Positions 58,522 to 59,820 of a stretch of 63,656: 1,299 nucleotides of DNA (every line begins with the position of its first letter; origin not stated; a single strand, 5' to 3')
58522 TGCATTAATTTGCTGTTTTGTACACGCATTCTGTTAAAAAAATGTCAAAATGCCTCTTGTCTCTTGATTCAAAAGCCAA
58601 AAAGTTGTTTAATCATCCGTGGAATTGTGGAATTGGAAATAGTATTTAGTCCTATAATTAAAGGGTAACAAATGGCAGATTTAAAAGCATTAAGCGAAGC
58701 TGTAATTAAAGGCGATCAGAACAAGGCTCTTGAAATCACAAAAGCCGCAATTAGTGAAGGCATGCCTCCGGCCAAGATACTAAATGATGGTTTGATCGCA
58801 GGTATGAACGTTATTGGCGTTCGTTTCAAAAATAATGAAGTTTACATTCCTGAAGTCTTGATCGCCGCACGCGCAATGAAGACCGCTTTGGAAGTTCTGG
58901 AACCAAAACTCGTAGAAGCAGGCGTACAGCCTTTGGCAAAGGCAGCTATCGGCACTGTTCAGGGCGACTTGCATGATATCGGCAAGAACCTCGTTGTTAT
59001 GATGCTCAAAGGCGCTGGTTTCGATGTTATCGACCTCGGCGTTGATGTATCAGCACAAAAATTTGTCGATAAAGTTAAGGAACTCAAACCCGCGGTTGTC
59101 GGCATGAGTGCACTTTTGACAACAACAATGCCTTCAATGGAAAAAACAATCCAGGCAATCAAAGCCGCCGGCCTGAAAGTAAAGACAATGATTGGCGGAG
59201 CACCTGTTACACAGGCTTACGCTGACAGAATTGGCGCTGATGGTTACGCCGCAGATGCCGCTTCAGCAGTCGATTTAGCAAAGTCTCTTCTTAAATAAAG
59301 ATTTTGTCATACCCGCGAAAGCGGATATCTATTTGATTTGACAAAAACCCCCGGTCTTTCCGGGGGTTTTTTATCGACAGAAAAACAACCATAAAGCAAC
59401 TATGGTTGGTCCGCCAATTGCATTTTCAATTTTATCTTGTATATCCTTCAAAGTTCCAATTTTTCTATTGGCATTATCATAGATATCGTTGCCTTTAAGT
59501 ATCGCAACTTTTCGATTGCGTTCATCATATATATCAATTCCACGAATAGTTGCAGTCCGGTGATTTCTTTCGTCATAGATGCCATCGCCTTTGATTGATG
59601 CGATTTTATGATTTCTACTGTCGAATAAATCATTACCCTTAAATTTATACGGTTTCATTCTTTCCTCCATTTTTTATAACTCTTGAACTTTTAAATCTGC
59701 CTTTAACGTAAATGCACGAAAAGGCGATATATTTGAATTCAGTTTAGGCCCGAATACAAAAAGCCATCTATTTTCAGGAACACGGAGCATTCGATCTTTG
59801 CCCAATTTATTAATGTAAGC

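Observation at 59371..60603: AT-rich three-gene orphan cassette between housekeeping genes: candidate undescribed defence/toxin module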

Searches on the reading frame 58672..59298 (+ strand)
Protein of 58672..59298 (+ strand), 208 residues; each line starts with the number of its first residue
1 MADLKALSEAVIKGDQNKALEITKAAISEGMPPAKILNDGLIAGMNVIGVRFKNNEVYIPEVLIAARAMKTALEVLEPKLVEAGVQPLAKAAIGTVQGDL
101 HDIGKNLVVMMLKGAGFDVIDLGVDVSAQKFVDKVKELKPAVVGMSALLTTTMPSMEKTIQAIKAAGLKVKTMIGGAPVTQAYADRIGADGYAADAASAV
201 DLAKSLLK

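Call 4: search_protein_families(library=pfam, proteins=[window:58672-59298:+], max_evalue=1)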
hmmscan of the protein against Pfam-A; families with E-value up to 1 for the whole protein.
window:58672-59298:+ (208 aa): 5 families
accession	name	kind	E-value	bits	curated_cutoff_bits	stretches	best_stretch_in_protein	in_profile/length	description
PF02310.24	B12-binding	-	3.9e-30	104.6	32.1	1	90-200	2-120/121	B12 binding domain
PF02607.22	B12-binding_2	-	3.7e-24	85.1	23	1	5-77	3-74/74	B12 binding domain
PF00682.25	HMGL-like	-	0.0087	15.9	29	1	108-206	28-125/260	HMGL-like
PF12169.13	DNA_pol3_gamma3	-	0.083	13.1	24.4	1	5-41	19-55/143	DNA polymerase III subunits gamma and tau domain III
PF21694.2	DNA_pol3_delta_C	-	0.13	12.7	27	1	7-37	7-37/121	DNA polymerase III delta subunit, C-terminal domain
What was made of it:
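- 58672..59298 (+): Right boundary: corrinoid (B12-binding) protein gene, a native housekeeping flank. Pfam B12-binding and B12-binding_2 (call 4).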

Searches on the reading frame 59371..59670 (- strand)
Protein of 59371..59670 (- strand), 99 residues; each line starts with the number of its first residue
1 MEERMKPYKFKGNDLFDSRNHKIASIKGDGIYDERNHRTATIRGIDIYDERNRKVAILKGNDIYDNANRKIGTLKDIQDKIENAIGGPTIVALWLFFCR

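Call 4: search_protein_families(library=pfam, proteins=[window:59371-59670:-], max_evalue=1)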
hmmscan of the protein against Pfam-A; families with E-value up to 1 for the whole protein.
window:59371-59670:- (99 aa): 6 families
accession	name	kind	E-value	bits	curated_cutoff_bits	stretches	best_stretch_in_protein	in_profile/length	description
PF21785.3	Bflower_2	-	6.8e-09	36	38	1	11-84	16-88/112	5-fold beta-flower protein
PF05239.21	PRC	-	0.0016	18.9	21.2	1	58-80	9-32/78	PRC-barrel domain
PF21784.3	Bflower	-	0.0022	18.8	25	1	14-77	2-66/116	4-fold beta flower protein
PF12788.12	YmaF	-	0.07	14.1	27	1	17-75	20-78/97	YmaF family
PF20782.3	TssR_VWA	-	0.18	11.2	25.7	0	37-71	7-41/304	TssR protein VWA domain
PF23458.2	DUF7130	-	0.28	11.5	35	0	60-80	3-23/89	Domain of unknown function (DUF7130)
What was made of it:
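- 59371..59658 (-): Gene C, 95 aa (99 aa from the alternative ATG at 59670). Four 16-aa beta-hairpin repeats plus a C-terminal hydrophobic helix. Beta-flower protein, basic (pI 9.5). Pfam PF21785 at 36.0 bits against a cutoff of 38, and PF21784 at 18.8 bits (call 4).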

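Call 5: search_protein_families(library=padloc, proteins=[window:59371-59670:-], max_evalue=1)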
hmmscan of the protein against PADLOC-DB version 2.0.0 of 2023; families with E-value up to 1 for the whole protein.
window:59371-59670:- (99 aa): 0 families
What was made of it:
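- On Known anti-phage defence systems (PADLOC-DB 2.0): No hits for A, B or C (call 5).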

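Call 6: search_protein_families(library=ncbifam, proteins=[window:59371-59670:-], max_evalue=1)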
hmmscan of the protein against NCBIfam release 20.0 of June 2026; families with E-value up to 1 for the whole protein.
window:59371-59670:- (99 aa): 0 families

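Call 7: search_protein_families(library=phrogs, proteins=[window:59371-59670:-], max_evalue=1)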
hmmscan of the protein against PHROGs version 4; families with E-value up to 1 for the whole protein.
window:59371-59670:- (99 aa): 1 family
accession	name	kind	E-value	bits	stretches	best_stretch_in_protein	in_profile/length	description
phrog_17030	-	unknown function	0.23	12.2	0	41-59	26-44/61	-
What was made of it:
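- Neither protein matches any known TA family (calls 4-7).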

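Call 82: find_homologous_proteins(query=window:59371-59658:-)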
Query window:59371-59658:- (95 aa): 2 proteins with E <= 0.001 among 3 candidates.
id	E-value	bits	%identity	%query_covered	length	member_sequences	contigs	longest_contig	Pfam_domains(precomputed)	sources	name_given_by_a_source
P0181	7.5e-40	153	71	100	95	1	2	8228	PF21785.4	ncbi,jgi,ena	-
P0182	9.7e-31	124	59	100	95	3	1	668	PF21785.4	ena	-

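Call 83: find_encoding_contigs(protein=P0182, flank=2000, max_places=3)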
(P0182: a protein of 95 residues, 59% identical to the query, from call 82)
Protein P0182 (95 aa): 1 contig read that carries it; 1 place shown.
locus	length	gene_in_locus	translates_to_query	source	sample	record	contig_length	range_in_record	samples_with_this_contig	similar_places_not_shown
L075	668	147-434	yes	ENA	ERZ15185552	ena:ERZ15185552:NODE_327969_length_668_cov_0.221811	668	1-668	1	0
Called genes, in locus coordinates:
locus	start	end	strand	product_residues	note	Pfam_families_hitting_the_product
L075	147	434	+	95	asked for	PF21785:Bflower_2 (weak)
